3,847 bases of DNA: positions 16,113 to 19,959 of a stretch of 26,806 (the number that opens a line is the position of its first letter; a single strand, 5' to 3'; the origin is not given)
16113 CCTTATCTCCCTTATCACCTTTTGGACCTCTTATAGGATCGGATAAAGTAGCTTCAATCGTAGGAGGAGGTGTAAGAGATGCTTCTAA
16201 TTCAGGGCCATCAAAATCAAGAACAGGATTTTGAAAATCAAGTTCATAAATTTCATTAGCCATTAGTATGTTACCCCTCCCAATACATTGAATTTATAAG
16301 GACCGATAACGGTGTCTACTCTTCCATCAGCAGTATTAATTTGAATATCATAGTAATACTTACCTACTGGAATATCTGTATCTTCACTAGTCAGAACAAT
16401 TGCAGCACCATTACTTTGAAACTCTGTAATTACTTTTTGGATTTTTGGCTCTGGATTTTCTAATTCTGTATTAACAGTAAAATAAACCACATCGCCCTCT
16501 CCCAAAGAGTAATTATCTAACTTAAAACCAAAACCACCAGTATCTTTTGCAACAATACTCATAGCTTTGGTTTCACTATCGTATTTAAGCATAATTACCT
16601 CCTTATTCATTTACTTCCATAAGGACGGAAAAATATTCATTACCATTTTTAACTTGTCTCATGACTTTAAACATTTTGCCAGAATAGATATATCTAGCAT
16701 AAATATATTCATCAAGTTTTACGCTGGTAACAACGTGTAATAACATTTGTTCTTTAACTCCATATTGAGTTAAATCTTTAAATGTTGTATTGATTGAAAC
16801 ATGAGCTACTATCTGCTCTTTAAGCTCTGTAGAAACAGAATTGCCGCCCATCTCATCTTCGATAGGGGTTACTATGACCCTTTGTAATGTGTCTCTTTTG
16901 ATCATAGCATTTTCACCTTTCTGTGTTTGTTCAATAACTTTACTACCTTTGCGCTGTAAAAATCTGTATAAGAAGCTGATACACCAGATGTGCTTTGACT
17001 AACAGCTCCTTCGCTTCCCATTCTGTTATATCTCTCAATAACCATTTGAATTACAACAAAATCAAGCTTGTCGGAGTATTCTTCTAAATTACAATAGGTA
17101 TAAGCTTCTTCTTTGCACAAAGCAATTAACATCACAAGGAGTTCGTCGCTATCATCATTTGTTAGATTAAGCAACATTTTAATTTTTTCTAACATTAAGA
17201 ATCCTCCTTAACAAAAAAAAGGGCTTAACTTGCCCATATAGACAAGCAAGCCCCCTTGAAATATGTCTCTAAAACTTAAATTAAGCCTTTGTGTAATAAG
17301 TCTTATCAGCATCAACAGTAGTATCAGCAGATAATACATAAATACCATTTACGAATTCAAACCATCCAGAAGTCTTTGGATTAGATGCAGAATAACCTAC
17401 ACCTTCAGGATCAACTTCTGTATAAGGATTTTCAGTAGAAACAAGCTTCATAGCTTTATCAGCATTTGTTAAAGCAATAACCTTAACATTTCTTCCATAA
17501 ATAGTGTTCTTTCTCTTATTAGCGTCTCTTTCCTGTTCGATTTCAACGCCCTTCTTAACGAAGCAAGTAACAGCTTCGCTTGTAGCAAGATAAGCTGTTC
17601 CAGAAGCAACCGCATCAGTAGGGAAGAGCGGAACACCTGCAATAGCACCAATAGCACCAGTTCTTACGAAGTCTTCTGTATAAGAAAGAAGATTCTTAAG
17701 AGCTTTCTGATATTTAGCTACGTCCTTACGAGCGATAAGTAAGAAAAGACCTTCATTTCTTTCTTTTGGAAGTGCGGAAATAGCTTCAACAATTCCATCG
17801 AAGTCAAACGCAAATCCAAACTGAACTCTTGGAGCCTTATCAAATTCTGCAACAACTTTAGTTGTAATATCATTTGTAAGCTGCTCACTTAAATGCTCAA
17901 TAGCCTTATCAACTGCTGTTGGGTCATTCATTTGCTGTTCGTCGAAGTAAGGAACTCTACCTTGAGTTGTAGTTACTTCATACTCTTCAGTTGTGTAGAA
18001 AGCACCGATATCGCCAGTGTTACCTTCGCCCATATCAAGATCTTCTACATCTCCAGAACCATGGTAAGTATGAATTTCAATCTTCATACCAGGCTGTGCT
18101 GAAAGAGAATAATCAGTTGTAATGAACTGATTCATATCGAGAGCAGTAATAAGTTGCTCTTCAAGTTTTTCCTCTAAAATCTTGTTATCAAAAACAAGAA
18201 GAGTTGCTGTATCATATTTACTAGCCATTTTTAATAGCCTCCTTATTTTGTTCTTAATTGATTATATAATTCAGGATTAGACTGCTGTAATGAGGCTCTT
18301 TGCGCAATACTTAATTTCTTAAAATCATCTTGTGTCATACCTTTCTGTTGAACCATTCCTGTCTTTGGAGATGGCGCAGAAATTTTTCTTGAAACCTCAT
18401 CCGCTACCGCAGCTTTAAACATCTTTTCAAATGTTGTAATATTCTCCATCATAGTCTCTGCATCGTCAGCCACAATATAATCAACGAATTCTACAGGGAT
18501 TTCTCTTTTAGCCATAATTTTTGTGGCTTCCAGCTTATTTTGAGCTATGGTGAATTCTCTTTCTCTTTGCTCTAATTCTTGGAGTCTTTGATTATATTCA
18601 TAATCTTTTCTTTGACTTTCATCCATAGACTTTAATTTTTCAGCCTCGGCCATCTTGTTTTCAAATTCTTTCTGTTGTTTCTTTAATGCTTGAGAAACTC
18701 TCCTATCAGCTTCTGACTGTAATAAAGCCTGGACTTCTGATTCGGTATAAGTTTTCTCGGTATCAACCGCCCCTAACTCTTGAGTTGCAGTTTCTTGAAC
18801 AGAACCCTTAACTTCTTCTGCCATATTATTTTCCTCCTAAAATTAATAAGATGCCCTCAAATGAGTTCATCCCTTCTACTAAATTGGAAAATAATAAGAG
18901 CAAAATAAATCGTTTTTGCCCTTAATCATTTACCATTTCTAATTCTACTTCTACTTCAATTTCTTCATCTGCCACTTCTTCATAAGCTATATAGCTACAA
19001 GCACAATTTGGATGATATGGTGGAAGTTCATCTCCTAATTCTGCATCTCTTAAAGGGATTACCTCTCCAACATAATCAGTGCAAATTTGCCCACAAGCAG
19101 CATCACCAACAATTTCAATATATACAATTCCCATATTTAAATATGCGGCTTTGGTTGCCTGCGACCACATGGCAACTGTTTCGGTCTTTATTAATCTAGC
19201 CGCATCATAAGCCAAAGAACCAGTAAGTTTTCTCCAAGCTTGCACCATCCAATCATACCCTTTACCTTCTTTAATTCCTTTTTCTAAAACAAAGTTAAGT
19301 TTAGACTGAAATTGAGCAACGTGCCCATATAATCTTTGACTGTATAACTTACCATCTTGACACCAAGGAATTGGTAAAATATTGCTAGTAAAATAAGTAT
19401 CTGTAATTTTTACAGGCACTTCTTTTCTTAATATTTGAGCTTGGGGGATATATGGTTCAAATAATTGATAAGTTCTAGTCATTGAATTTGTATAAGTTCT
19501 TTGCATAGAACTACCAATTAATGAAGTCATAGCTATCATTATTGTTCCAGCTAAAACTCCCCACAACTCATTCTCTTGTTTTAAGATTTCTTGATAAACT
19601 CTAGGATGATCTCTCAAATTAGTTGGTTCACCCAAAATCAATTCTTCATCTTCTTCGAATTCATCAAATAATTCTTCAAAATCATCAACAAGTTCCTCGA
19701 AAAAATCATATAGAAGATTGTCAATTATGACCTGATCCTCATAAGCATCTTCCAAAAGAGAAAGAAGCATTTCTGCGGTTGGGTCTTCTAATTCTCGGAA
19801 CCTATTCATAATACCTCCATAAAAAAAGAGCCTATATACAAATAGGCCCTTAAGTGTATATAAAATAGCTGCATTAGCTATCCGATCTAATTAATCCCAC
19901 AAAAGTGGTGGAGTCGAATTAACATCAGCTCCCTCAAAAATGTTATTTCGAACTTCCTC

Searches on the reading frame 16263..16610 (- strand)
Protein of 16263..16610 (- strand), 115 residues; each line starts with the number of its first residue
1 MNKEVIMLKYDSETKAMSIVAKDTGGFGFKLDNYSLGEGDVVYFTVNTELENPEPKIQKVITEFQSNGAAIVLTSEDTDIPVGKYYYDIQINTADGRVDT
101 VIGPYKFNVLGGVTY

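Call 12: search_protein_families(library=phrogs, max_evalue=0.001, proteins=[window:16263-16610:-])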
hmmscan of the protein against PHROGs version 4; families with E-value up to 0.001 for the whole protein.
window:16263-16610:- (115 aa): 1 family
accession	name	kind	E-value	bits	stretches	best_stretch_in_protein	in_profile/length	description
phrog_1084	-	unknown function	7.3e-06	27.1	1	46-114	44-115/123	unknown function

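Call 36: search_protein_families(library=pfam, max_evalue=0.01, proteins=[window:16263-16610:-])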
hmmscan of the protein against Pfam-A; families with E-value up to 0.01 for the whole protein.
window:16263-16610:- (115 aa): 0 families

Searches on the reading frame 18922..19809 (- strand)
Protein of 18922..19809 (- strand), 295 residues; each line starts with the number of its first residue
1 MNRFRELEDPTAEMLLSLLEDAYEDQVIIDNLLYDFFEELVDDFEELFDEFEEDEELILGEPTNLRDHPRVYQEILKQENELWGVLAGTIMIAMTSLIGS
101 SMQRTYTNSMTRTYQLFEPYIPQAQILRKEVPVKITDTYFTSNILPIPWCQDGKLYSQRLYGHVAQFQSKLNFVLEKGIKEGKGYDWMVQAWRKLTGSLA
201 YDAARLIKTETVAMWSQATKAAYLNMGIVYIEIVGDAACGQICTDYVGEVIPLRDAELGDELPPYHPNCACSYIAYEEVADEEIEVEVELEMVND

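Call 11: search_protein_families(library=phrogs, max_evalue=0.001, proteins=[window:18922-19809:-])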
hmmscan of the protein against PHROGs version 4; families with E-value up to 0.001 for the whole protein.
window:18922-19809:- (295 aa): 9 families
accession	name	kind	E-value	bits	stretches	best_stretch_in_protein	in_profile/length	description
phrog_2841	-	head and packaging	1.3e-25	91.5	1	143-285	171-315/525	minor head protein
phrog_115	-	head and packaging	1.4e-22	81.7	1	133-284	174-325/665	minor head protein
phrog_4728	-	head and packaging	2.2e-19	70.7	1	123-284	139-307/591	head morphogenesis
phrog_595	-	head and packaging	3e-13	50.9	1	80-286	121-307/513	head maturation protease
phrog_6577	-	unknown function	6.6e-11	42.2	1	156-282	104-235/1066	-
phrog_19443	-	head and packaging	1.7e-09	37.7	1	123-279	128-287/579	minor head protein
phrog_7625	-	head and packaging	1.6e-08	34.9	1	152-288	116-259/504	head morphogenesis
phrog_1657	-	head and packaging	7.4e-07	29.8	1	80-280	77-302/337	head morphogenesis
phrog_4611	-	head and packaging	1.6e-05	24.5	1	208-276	196-271/710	minor head protein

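Call 83: search_protein_families(library=pfam, max_evalue=0.05, proteins=[window:18922-19809:-])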
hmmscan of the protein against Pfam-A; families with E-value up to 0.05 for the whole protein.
window:18922-19809:- (295 aa): 1 family
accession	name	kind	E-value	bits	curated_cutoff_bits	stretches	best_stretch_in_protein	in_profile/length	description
PF04233.19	Phage_Mu_F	-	9.2e-06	26.8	29.6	1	173-273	5-111/112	Phage Mu protein F like protein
